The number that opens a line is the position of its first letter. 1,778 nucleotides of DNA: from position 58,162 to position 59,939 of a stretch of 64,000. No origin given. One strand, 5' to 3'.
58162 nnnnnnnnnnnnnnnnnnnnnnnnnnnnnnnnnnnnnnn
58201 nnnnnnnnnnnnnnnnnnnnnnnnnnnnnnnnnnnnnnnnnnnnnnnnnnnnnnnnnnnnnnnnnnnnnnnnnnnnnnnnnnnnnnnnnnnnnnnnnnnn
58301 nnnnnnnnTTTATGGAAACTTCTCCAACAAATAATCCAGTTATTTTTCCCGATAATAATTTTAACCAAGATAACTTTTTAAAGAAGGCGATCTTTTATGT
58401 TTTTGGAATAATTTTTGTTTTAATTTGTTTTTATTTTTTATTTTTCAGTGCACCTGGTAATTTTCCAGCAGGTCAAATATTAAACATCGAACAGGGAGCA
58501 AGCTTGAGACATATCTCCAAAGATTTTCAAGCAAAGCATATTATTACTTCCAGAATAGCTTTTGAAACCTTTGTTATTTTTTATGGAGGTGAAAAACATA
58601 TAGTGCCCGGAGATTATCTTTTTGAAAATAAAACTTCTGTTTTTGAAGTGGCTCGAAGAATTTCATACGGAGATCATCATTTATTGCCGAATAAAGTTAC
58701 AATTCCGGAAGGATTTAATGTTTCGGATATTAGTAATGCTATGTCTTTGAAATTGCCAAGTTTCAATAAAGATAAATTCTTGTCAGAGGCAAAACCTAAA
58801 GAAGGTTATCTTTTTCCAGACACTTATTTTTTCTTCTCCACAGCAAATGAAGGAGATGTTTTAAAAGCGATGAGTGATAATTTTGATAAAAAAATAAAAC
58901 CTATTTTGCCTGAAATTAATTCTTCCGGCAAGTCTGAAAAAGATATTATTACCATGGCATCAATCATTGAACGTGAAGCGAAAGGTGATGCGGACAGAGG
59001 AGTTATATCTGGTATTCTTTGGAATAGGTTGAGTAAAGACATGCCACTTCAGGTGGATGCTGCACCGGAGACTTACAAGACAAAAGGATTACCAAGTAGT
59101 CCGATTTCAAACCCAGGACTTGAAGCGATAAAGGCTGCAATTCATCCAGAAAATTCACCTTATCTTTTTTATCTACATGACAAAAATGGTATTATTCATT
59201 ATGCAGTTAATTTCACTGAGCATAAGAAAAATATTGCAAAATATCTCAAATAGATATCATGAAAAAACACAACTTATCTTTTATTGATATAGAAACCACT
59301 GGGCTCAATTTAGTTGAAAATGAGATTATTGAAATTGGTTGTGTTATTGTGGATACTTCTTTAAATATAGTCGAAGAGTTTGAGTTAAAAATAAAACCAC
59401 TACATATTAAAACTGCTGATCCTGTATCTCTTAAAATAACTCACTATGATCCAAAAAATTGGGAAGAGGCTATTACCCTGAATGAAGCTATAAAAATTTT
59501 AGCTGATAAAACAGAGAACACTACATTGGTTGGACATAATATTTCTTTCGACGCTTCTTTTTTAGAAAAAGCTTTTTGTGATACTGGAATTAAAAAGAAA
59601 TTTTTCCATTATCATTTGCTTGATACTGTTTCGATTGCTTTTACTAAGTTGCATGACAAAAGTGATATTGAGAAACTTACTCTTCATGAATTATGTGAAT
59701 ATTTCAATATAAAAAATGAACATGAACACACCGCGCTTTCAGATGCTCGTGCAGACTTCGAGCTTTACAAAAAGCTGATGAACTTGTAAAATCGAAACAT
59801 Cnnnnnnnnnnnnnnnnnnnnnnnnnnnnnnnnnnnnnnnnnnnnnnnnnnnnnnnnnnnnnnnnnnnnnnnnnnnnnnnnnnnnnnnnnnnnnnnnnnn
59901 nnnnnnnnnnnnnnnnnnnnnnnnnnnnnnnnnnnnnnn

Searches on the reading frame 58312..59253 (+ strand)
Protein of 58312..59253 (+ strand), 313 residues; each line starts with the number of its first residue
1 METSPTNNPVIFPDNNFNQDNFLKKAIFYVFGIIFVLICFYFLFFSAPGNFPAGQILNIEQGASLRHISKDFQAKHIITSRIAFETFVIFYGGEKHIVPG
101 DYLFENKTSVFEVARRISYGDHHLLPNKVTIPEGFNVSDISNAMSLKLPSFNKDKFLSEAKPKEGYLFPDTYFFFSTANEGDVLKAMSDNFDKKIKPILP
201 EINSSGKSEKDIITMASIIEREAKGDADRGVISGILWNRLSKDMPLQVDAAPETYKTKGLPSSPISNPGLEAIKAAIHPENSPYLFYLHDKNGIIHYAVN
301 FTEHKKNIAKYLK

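Call 28: search_protein_families(library=pfam, proteins=[window:58312-59253:+], max_evalue=0.001)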
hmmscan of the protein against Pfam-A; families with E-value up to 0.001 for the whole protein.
window:58312-59253:+ (313 aa): 1 family
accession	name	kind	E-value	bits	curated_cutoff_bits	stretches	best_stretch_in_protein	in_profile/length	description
PF02618.21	YceG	-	7.2e-60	203.2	32.4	2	58-250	2-193/275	YceG-like family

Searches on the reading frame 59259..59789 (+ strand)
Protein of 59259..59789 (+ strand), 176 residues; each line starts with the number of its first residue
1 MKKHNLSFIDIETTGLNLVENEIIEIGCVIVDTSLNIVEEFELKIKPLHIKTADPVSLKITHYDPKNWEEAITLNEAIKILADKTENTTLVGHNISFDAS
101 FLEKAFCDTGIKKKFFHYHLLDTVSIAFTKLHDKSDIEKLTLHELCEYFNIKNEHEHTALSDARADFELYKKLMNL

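Call 28: search_protein_families(library=pfam, proteins=[window:59259-59789:+], max_evalue=0.001)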
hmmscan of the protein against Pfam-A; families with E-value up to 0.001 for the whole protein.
window:59259-59789:+ (176 aa): 4 families
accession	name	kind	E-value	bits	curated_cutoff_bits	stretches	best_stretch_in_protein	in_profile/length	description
PF00929.31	RNase_T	-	2.3e-24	87.2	24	1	8-170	2-164/164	Exonuclease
PF16473.11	Rv2179c-like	-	8.2e-08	32.6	27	1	8-170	4-173/177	3'-5' exoribonuclease Rv2179c-like domain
PF13482.12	RNase_H_2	-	9.4e-06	26.1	22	0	8-163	2-127/165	RNase_H superfamily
PF21762.3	DEDDh_C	-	1.2e-05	26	27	1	82-165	102-180/188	DNA polymerase III subunit epsilon-like, C-terminal domain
